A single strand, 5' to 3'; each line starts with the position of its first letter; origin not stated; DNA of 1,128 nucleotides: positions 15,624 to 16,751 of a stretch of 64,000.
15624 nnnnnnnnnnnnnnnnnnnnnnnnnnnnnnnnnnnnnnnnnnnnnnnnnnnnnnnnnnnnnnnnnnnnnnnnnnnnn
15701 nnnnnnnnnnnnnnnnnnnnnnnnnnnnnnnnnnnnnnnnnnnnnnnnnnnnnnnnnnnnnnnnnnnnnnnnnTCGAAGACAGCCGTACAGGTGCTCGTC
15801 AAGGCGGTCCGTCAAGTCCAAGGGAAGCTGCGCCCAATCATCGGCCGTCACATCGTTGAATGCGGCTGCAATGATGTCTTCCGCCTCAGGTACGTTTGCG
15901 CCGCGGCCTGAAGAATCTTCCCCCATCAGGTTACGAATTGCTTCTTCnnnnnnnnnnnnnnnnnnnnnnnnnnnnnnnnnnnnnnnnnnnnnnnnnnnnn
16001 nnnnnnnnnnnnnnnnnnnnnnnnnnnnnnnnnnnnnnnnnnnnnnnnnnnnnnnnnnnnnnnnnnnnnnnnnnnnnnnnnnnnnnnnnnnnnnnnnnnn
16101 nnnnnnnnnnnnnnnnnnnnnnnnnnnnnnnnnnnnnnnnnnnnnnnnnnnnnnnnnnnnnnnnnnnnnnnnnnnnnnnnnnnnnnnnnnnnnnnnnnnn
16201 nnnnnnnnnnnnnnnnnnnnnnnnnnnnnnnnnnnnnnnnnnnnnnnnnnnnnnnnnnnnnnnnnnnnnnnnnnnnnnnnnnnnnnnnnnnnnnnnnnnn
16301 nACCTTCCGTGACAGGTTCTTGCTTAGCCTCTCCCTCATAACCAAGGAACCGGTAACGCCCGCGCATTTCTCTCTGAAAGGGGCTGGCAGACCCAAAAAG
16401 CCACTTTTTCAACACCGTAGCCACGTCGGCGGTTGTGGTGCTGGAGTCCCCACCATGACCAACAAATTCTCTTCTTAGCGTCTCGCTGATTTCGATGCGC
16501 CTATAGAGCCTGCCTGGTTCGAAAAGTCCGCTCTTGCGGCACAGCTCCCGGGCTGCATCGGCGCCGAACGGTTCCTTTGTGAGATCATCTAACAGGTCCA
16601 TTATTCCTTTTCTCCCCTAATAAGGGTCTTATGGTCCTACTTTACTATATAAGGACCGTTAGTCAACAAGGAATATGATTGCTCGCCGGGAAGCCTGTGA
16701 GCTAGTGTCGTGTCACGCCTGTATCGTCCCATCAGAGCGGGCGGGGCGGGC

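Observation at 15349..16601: T5orf172 (GIY-YIG-like) domain protein fused to a putative antitoxin tail, coupled to a PIN toxin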

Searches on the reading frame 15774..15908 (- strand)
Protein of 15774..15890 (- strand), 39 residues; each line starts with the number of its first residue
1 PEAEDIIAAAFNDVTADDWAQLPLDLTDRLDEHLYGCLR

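Call 15: search_protein_families(library=pfam, proteins=[window:15774-15890:-], max_evalue=10)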
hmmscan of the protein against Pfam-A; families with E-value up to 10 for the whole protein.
seq(39 aa): 1 family
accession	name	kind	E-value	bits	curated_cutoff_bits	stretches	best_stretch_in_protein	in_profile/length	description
PF19294.4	DACZ_N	-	0.032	14.4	24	1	4-35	38-69/125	Diadenylate cyclase, N-terminal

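Call 26: find_homologous_proteins(query=A3, max_evalue=0.01)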
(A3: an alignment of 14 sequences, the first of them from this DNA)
Query A3 (14 sequences) (45 aa, profile of the alignment): 158 proteins with E <= 0.01 among 364 candidates; the best 120 are listed.
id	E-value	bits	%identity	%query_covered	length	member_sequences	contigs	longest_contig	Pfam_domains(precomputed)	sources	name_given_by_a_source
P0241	5.1e-17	79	69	87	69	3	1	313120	-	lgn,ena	-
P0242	8.3e-17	78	69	93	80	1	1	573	-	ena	-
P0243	1.1e-16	78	75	80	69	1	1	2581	-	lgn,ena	-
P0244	2.5e-16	77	67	73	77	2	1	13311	-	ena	-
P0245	2.7e-16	77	49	87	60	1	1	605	-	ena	-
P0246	3.4e-16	76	64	80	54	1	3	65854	-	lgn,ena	-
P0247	5.0e-16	76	64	80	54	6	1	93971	-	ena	-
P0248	5.3e-16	76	55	73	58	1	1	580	-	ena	-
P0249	6.6e-16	75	68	84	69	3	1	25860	-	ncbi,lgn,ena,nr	ncbi:MAG: hypothetical protein OXJ37_02010 [Bryobacterales bacterium]|nr:hypothetical protein [Bryob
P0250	6.9e-16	75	59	82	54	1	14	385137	-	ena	-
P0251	1.1e-15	75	68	84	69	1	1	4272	-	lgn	-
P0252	1.1e-15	75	66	84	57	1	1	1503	-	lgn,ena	-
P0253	1.2e-15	75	67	93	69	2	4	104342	-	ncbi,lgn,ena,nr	ncbi:MAG: hypothetical protein F4Y47_12065 [Acidobacteriia bacterium]|nr:hypothetical protein [Terri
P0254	1.2e-15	74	64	80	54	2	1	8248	-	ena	-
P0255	1.3e-15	74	70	82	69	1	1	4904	-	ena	-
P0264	7.6e-15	72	74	78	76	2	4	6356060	-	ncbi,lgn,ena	-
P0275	8.0e-14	69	59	87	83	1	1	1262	PF01954.23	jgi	jgi:predicted DNA-binding antitoxin AbrB/MazE fold protein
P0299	7.8e-12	62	55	73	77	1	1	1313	PF01954.23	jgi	jgi:predicted DNA-binding antitoxin AbrB/MazE fold protein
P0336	5.7e-9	53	60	56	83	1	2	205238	-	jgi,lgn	jgi:predicted DNA-binding antitoxin AbrB/MazE fold protein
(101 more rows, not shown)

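Call 28: find_encoding_contigs(protein=P0241, flank=3000, max_places=2)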
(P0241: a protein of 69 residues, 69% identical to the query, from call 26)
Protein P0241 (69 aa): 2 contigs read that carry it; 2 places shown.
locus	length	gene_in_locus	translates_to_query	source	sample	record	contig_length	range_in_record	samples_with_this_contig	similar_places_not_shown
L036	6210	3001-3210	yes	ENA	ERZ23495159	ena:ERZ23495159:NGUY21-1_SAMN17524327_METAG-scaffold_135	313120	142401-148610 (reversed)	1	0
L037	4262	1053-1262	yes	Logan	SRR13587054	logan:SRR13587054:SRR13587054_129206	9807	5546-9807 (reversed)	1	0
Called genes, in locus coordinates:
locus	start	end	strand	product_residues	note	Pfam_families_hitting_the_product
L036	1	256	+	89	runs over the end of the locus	PF00312:Ribosomal_S15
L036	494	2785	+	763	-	PF01138:RNase_PH, PF03725:RNase_PH_C, PF01138:RNase_PH, PF00013:KH_1, PF00575:S1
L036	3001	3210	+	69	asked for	-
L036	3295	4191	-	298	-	PF07837:FTCD_N, PF02971:FTCD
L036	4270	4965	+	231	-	PF01578:Cytochrom_C_asm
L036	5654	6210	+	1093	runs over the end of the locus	PF13620:CarboxypepD_reg, PF25183:OMP_b-brl_4, PF00593:TonB_dep_Rec_b-barrel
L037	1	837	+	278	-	?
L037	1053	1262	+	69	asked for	-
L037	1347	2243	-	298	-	PF07837:FTCD_N, PF02971:FTCD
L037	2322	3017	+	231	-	PF01578:Cytochrom_C_asm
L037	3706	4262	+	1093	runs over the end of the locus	PF13620:CarboxypepD_reg, PF25183:OMP_b-brl_4, PF00593:TonB_dep_Rec_b-barrel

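Call 29: find_encoding_contigs(protein=P0336, flank=3000, max_places=2)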
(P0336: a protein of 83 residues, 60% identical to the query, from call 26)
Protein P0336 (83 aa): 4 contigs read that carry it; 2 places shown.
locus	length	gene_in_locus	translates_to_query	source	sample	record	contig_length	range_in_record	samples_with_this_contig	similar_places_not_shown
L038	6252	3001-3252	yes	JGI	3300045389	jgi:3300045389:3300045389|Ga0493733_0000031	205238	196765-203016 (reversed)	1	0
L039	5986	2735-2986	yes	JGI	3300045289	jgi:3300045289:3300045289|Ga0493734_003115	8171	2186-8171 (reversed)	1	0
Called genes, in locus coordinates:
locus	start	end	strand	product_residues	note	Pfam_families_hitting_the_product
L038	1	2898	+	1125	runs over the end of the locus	PF25596:CPSase_L_D1, PF02222:ATP-grasp (faint), PF02786:CPSase_L_D2, PF07478:Dala_Dala_lig_C (faint), PF02787:CPSase_L_D3, PF25596:CPSase_L_D1, PF02786:CPSase_L_D2, PF02142:MGS, +1 more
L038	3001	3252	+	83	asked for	-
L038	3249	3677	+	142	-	PF01850:PIN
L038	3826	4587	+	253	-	-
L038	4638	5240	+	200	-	PF05685:Uma2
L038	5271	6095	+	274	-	-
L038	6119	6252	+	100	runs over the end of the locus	-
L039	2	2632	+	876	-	PF02786:CPSase_L_D2, PF02787:CPSase_L_D3, PF25596:CPSase_L_D1, PF02786:CPSase_L_D2, PF02142:MGS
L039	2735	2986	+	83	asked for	-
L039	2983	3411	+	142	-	PF01850:PIN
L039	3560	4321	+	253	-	-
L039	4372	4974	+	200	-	PF05685:Uma2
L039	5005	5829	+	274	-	-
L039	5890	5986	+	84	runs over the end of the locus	-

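Call 45: search_protein_families(library=pfam, proteins=[P0336, P0275, L038:3249-3677:+], max_evalue=0.1)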
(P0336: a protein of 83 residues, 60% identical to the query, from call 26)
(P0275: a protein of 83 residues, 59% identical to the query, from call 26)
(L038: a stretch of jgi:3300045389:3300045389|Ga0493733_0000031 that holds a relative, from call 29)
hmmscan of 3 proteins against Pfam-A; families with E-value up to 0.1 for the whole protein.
P0336 (83 aa): 1 family
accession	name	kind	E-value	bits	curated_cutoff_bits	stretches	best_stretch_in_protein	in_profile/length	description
PF01954.22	AF2212-like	-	6.6e-05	23.7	21.6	1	4-33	5-34/59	AF2212-like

P0275 (83 aa): 1 family
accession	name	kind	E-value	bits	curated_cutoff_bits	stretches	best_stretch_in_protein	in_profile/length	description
PF01954.22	AF2212-like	-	1.8e-09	38.4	21.6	1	4-39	5-39/59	AF2212-like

L038:3249-3677:+ (142 aa): 1 family
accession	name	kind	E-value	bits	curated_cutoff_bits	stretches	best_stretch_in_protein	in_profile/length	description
PF01850.27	PIN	-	6.6e-10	40.1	23.6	1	5-128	2-116/120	PIN domain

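Call 51: find_encoding_contigs(protein=P0264, flank=3000, max_places=2)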
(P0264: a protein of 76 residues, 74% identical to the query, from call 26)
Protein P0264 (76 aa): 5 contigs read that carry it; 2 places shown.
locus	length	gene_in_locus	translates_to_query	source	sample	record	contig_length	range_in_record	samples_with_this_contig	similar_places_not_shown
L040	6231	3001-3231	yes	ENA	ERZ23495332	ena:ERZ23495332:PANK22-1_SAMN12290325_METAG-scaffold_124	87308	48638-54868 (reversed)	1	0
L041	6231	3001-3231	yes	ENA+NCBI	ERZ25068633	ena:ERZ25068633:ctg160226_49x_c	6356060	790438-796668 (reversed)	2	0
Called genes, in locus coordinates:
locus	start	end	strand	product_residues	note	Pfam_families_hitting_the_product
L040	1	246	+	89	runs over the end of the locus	PF00312:Ribosomal_S15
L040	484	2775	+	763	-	PF01138:RNase_PH, PF03725:RNase_PH_C, PF01138:RNase_PH, PF00013:KH_1, PF00575:S1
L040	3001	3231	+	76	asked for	-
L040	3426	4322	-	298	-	PF07837:FTCD_N, PF02971:FTCD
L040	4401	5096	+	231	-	PF01578:Cytochrom_C_asm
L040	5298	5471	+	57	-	-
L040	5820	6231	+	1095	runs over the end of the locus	PF13620:CarboxypepD_reg, PF25183:OMP_b-brl_4, PF00593:TonB_dep_Rec_b-barrel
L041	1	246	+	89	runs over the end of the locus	PF00312:Ribosomal_S15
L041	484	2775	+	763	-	PF01138:RNase_PH, PF03725:RNase_PH_C, PF01138:RNase_PH, PF00013:KH_1, PF00575:S1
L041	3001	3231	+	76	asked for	-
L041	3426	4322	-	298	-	PF07837:FTCD_N, PF02971:FTCD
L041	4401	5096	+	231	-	PF01578:Cytochrom_C_asm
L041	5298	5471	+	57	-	-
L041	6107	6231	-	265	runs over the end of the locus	PF01695:IstB_IS21, PF00308:Bac_DnaA (weak)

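Call 52: find_encoding_contigs(protein=P0250, flank=3000, max_places=3)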
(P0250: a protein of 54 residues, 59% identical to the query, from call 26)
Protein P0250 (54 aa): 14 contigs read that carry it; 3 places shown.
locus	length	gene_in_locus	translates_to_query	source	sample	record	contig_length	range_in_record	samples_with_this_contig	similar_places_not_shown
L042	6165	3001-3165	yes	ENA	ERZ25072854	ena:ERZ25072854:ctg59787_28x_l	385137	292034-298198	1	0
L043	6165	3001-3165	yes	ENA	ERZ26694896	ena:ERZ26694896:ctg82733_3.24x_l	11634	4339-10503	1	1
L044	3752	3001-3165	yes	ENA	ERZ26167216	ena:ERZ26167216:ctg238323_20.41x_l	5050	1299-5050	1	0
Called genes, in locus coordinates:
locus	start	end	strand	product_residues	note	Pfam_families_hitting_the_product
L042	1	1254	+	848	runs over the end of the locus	PF07635:PSCyt1 (weak), PF07583:PSCyt2, PF07587:PSD1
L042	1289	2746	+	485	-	PF07394:DUF1501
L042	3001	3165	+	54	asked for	-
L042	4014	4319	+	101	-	PF22747:Zn_ribbon_DUF2089, PF09862:DUF2089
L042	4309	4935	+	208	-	-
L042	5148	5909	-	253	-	PF00072:Response_reg, PF04397:LytTR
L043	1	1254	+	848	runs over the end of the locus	PF07635:PSCyt1 (weak), PF07583:PSCyt2, PF07587:PSD1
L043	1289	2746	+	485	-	PF07394:DUF1501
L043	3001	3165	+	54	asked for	-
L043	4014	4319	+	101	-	PF22747:Zn_ribbon_DUF2089, PF09862:DUF2089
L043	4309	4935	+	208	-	-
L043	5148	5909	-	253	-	PF00072:Response_reg, PF04397:LytTR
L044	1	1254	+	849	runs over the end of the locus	?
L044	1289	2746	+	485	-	PF07394:DUF1501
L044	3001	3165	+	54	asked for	-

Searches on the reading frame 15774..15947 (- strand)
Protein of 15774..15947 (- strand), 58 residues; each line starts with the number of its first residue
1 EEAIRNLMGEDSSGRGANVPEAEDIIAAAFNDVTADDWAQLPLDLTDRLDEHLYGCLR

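Call 15: search_protein_families(library=pfam, proteins=[window:15774-15947:-], max_evalue=10)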
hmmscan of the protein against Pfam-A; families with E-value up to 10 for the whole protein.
seq(58 aa): 2 families
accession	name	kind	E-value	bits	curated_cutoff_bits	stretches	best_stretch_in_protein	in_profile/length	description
PF19294.4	DACZ_N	-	0.025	14.7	24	1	18-53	33-68/125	Diadenylate cyclase, N-terminal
PF06786.17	UPF0253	-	0.077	13.8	27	1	2-37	6-41/65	Uncharacterised protein family (UPF0253)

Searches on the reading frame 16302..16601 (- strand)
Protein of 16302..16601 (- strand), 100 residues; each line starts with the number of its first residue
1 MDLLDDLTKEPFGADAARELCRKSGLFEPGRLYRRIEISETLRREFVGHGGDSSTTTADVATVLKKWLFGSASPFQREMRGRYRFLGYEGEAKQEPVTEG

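Call 15: search_protein_families(library=pfam, proteins=[window:16302-16601:-], max_evalue=10)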
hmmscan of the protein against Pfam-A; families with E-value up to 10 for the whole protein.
seq(100 aa): 0 families
